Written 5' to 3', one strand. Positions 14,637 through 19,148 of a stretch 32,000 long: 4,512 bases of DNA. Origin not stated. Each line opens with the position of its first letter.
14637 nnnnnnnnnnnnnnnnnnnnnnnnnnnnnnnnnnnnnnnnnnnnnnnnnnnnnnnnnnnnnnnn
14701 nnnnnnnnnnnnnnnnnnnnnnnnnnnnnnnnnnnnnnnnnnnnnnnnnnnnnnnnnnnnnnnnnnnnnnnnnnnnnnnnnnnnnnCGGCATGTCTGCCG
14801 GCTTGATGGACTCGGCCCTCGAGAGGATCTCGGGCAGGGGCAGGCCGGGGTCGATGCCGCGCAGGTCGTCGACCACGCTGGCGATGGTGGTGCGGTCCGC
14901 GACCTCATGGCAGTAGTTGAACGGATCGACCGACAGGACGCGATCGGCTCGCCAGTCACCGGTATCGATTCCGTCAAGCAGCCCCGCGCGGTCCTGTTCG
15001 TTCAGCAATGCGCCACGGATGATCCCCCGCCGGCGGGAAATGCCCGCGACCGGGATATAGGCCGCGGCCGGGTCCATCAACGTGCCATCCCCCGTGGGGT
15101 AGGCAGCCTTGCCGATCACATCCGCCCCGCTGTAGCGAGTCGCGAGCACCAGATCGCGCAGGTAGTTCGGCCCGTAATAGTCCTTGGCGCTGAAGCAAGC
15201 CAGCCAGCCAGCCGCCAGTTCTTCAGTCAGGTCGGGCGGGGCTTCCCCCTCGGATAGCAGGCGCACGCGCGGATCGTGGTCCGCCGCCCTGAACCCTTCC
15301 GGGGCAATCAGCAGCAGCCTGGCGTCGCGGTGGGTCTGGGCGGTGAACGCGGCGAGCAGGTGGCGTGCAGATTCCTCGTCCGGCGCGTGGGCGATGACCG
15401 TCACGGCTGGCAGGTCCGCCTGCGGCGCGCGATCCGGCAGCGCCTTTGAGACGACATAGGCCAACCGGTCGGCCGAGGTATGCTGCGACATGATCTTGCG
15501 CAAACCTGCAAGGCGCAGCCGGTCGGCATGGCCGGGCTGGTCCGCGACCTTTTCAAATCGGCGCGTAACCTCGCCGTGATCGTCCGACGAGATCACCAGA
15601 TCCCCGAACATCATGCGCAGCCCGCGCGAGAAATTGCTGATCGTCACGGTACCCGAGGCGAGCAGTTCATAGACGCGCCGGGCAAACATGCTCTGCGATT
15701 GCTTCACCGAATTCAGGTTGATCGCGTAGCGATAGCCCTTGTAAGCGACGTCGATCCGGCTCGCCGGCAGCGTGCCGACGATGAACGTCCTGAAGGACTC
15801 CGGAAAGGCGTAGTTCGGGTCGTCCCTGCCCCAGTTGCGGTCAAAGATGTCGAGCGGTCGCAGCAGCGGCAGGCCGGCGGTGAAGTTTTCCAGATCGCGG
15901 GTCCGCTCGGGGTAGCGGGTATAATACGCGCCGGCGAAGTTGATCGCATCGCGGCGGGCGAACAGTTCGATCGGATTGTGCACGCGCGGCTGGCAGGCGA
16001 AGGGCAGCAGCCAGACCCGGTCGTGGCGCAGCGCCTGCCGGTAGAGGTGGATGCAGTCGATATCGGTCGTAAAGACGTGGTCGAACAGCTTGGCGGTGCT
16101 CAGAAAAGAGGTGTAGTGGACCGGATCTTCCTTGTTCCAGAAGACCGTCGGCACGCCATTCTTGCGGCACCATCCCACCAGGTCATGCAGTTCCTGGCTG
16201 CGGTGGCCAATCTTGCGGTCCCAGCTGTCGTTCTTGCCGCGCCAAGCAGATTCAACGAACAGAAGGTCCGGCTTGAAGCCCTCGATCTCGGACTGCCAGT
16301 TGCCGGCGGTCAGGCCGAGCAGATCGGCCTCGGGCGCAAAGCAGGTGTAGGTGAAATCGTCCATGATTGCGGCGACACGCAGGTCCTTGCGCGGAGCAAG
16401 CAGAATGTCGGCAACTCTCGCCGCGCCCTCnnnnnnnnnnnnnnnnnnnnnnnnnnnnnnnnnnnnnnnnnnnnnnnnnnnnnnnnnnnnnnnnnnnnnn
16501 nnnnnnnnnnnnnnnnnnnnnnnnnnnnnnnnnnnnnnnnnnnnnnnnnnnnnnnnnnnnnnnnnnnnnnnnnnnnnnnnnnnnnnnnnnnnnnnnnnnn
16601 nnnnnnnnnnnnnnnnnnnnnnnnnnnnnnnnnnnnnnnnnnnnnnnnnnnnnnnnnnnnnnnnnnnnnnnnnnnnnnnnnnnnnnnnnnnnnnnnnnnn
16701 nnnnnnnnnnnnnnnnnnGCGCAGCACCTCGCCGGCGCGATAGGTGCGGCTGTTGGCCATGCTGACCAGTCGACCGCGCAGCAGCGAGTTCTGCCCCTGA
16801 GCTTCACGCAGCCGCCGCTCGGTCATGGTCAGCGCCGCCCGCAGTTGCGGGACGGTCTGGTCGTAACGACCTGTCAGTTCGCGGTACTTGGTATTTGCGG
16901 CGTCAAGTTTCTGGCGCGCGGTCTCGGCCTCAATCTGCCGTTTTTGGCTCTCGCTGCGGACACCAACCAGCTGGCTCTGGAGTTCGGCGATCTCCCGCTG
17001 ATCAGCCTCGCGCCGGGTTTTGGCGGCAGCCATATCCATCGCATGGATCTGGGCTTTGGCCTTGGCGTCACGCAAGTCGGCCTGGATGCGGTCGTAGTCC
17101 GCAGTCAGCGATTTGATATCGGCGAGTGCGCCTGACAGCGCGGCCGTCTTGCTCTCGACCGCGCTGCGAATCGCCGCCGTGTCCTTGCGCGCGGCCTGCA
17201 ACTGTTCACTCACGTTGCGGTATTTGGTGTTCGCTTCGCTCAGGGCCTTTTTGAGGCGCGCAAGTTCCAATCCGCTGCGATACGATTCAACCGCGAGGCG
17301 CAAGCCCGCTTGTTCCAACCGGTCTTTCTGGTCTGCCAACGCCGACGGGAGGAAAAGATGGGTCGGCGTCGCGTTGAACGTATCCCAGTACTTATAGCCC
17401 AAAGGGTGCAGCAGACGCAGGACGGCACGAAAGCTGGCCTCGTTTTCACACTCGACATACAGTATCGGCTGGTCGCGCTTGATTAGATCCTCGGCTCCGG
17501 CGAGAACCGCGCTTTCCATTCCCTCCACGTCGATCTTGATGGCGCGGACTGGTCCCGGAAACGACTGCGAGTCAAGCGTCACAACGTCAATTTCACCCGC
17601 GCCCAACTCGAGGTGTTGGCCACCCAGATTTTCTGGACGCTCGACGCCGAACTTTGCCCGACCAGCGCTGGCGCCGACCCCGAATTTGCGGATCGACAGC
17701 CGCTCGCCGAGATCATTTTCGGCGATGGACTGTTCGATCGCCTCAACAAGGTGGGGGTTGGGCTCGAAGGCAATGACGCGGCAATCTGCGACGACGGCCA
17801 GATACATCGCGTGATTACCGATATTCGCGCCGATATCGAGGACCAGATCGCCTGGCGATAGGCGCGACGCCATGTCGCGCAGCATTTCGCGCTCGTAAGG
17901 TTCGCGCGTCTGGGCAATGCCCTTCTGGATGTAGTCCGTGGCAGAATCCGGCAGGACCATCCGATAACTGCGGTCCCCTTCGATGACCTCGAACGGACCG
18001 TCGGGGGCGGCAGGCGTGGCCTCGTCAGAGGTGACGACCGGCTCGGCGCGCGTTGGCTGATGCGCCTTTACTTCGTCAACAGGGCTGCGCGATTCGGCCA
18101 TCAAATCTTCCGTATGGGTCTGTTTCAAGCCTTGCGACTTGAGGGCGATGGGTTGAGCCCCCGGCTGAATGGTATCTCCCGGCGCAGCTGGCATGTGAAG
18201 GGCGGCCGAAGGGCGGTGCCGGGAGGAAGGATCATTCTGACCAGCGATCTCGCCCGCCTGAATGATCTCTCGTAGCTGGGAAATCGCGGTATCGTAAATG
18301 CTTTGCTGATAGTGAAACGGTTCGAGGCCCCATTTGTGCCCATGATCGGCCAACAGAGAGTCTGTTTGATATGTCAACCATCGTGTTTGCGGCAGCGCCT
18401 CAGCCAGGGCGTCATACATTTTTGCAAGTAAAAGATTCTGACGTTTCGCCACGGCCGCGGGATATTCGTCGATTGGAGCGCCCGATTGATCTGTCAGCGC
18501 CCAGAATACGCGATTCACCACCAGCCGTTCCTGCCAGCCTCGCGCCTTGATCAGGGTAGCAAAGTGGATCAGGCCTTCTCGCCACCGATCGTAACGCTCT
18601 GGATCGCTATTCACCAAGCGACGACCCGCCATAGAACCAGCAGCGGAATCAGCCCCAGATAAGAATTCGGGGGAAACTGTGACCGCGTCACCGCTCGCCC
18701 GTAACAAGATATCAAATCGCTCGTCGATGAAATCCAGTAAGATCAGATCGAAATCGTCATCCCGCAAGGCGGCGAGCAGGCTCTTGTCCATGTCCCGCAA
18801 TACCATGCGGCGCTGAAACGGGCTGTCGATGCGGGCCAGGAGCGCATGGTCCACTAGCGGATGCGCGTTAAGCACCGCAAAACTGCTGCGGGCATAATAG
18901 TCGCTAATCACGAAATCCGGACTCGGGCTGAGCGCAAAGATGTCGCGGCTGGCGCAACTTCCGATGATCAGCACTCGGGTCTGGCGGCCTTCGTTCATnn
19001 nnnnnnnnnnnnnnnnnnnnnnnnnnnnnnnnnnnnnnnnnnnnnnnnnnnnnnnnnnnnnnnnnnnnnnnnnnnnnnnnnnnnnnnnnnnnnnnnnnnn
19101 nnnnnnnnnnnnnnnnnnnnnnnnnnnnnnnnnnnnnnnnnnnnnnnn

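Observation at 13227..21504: ATGA-coupled wecB-wecC-giant operon is an isolated glycan locus with no initiating transferase, flippase or exporter nearby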

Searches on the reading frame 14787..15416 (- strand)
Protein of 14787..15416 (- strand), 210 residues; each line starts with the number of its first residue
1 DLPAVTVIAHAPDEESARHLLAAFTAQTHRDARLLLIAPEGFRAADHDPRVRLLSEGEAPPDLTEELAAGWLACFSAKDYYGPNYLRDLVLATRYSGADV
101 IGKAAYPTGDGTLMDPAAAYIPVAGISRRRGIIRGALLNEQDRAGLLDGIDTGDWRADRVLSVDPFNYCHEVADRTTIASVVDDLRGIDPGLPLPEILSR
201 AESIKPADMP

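Call 69: search_solved_structures(query=A7, max_evalue=10)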
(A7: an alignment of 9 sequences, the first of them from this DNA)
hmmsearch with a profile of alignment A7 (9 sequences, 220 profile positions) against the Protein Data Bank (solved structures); distinct sequences matched with E-value up to 10: 4.
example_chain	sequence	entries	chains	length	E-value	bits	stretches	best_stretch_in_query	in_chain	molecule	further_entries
5kz6_A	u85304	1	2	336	1.3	11.8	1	81-101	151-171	Chitinase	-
3n15_A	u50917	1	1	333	1.4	11.6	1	81-101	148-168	Chitinase A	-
3n13_A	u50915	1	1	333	1.4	11.6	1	81-101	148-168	Chitinase A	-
3n11_A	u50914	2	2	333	1.4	11.6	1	81-101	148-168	Chitinase A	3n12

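Call 71: search_protein_families(library=pfam, alignment_id=A7, max_evalue=10)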
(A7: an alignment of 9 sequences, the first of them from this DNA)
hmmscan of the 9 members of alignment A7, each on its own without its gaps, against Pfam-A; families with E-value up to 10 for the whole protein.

A. member 1, seq(210 aa): 0 families

B. families by the number of members that match (of 9 scanned): 3 families
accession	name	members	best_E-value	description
PF07348.17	Syd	1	0.017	Syd protein (SUKH-2)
PF24037.1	DUF7346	1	0.15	Family of unknown function (DUF7346)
PF18929.5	DUF5678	1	0.25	Family of unknown function (DUF5678)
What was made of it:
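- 14871..15404 (-): GT module 2: divergent GT2-like (GT-A) module. No Pfam or PDB hit of its own (calls 69, 71).
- Tried and rejected: Pfam at E <= 10 on mid-module sequences gave nothing (call 71).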

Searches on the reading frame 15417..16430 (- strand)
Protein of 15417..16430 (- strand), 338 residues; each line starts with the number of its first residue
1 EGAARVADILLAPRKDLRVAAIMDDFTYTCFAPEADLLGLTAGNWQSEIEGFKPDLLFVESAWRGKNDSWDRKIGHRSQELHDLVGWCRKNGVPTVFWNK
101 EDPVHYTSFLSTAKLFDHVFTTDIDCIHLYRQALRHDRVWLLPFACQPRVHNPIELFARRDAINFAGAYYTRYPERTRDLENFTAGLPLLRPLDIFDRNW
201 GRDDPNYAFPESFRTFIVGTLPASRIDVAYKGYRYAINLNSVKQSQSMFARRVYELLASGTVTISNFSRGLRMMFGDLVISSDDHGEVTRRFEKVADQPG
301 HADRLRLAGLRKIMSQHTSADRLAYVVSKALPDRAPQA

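Call 68: search_solved_structures(query=A6, max_evalue=10)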
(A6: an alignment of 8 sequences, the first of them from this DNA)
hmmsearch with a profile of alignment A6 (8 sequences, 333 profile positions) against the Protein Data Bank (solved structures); distinct sequences matched with E-value up to 10: 0.
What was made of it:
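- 15441..16382 (-): GT module 1: Glyco_trans_1_2/DUF3880-like alpha/beta module; the part of the family most tightly linked to wecB/wecC. No PDB relative by sequence (call 68).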

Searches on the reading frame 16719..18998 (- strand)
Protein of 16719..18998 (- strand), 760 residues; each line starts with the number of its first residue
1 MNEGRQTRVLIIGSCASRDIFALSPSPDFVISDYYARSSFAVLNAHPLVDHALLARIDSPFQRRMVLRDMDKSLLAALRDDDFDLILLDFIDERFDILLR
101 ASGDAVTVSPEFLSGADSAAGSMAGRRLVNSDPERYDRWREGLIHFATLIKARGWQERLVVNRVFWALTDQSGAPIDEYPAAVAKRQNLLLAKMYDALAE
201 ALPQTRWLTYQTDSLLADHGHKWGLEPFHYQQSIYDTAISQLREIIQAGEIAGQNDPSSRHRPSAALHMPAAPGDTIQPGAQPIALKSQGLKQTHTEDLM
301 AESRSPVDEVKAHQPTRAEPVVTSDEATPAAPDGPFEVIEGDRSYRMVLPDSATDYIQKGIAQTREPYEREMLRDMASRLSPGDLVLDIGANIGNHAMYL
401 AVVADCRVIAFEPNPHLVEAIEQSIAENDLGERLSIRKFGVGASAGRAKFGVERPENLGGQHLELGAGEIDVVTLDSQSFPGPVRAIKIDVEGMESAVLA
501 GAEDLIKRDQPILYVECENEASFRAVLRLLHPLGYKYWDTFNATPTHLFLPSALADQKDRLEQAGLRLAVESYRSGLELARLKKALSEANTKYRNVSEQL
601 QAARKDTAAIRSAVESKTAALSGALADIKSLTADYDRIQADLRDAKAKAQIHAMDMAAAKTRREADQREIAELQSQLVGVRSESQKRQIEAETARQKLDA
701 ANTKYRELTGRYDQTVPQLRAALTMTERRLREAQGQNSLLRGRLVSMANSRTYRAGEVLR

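Call 60: predict_structure(alignment_id=A4)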
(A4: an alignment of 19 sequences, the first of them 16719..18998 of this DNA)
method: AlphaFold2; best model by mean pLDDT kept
length: 760 residues; sequences in the alignment: 19
mean_pLDDT: 65.0   pTM: 0.47
mean pLDDT of the five models: 65.0, 64.6, 64.3, 64.2, 63.6
residues with pLDDT >= 90: 227; 70-90: 124; 50-70: 109; < 50: 300
segments of 3 or more residues with pLDDT < 50: 1-54, 63-129, 145-187, 197-235, 237-242, 244-246, 248-329
pLDDT, mean of each block of 10 residues (from residue 1): 34 31 31 26 33 50 46 37 39 38 32 32 42 58 49 40 45 45 47 48 36 37 35 46 46 29 26 27 26 28 32 34 44 85 96 92 96 97 98 97 98 96 98 97 96 80 91 98 97 94 98 96 97 95 94 80 88 90 91 91 89 86 84 82 80 76 75 71 66 70 68 65 67 61 60 62
secondary structure, 60 per line:
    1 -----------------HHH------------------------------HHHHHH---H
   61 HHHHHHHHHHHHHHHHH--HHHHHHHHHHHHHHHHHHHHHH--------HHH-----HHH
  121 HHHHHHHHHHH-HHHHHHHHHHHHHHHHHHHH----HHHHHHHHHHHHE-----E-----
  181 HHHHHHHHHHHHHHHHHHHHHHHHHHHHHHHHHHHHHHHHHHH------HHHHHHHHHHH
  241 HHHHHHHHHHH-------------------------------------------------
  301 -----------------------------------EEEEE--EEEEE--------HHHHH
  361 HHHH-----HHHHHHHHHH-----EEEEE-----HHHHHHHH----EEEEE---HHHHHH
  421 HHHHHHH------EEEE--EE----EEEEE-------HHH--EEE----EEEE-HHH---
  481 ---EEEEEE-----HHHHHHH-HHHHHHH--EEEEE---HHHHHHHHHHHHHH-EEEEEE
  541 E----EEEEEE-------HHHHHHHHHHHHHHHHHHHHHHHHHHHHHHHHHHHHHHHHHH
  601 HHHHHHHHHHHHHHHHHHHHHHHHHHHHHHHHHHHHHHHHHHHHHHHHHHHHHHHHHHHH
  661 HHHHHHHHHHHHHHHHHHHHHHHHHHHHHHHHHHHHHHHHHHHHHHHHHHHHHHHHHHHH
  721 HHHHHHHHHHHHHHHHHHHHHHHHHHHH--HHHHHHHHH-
elements in order (helices of 4 or more, strands of 3 or more residues): H51-56 H60-77 H80-101 H118-131 H133-152 H157-168 H181-223 H230-251 E336-340 E343-347 H356-364 H370-379 E385-389 H395-402 E407-411 H415-427 E434-437 E446-450 E463-465 E470-473 E484-489 H495-501 H503-509 E512-516 H520-533 E535-541 E546-551 H559-748 H751-759
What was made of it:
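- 18309..18968 (-): DUF6270 domain (N-terminal; function unknown). AF2 did not resolve it (call 60).
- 17388..17843 (-): FkbM-type SAM methyltransferase domain (predicted chain-capping terminator). AF2 block-mean pLDDT mostly above 90 (call 60).
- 16755..17324 (-): Coiled coil (residues 559-748; predicted molecular ruler). One continuous helix of 190 residues in the AF2 model (call 60).
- AF2 N-part: FkbM fold plus a 190-residue helix (call 60).
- Tried and rejected: AF2 did not resolve DUF6270, because only four sequences in the alignment carry it (call 60).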

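Call 95: fold_search(model_id=the predicted structure, library=pdb)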
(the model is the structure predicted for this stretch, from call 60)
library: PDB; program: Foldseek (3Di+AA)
matches with E <= 10: 1922; with E <= 0.001: 669
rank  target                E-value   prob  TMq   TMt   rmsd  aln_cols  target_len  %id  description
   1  2py6                  1.8e-09  1.00  0.19  0.36   6.9       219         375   20  Crystal structure of Methyltransferase FkbM (YP_546752.1) from Methylobacillus flagellatus KT at 2.20 A resolution (released 2007-05-29)
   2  3k6r                  2.6e-08  1.00  0.16  0.41   6.2       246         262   17  CRYSTAL STRUCTURE OF putative transferase PH0793 FROM PYROCOCCUS HORIKOSHII (released 2009-10-20)
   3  3a25                  3.3e-08  1.00  0.17  0.41   5.9       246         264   16  Crystal structure of P. horikoshii TYW2 in complex with AdoMet (released 2009-09-15)
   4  7o4o                  1.8e-07  1.00  0.17  0.50   4.9       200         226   16  Structure of Staphylococcus aureus m1A22-tRNA methyltransferase in complex with S-adenosylhomocysteine (released 2022-04-06)
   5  6q56_A                3.2e-07  1.00  0.16  0.45   4.4       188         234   14  Crystal structure of the B. subtilis M1A22 tRNA methyltransferase TrmK (released 2019-03-27)
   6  1uwv                  4.7e-07  1.00  0.18  0.31   6.4       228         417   17  Crystal Structure of RumA, the iron-sulfur cluster containing E. coli 23S Ribosomal RNA 5-Methyluridine Methyltransferas (released 2004-03-18)
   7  3e05_B                5.6e-07  1.00  0.16  0.55   5.6       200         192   14  CRYSTAL STRUCTURE OF Precorrin-6y C5,15-methyltransferase FROM Geobacter metallireducens GS-15 (released 2008-08-12)
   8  3e05_A                9.6e-07  1.00  0.16  0.57   6.9       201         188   15  CRYSTAL STRUCTURE OF Precorrin-6y C5,15-methyltransferase FROM Geobacter metallireducens GS-15 (released 2008-08-12)
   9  3e05_F                1.1e-06  1.00  0.17  0.59   5.5       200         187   16  CRYSTAL STRUCTURE OF Precorrin-6y C5,15-methyltransferase FROM Geobacter metallireducens GS-15 (released 2008-08-12)
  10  3e05_D                1.1e-06  1.00  0.16  0.56   6.7       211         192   15  CRYSTAL STRUCTURE OF Precorrin-6y C5,15-methyltransferase FROM Geobacter metallireducens GS-15 (released 2008-08-12)
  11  3e05_H                1.2e-06  1.00  0.16  0.55   5.8       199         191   16  CRYSTAL STRUCTURE OF Precorrin-6y C5,15-methyltransferase FROM Geobacter metallireducens GS-15 (released 2008-08-12)
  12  8pb3_A                1.3e-06  1.00  0.18  0.37   9.6       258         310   14  PsiM in complex with SAH and norbaeocystin, monoclinic crystal form (released 2024-04-03)
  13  3e05_G                1.4e-06  1.00  0.16  0.57   5.8       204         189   15  CRYSTAL STRUCTURE OF Precorrin-6y C5,15-methyltransferase FROM Geobacter metallireducens GS-15 (released 2008-08-12)
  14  2jjq                  1.6e-06  1.00  0.18  0.31   5.0       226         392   13  The crystal structure of Pyrococcus abyssi tRNA (uracil-54, C5)- methyltransferase in complex with S-adenosyl-L-homocyst (released 2008-08-05)
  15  9fmk                  1.6e-06  1.00  0.19  0.40   7.0       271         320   11  PsiM N247A in complex with sinefungin and baeocystin (released 2024-10-23)
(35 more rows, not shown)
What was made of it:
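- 17388..17843 (-): Best Foldseek hit is 2py6 FkbM (call 95).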
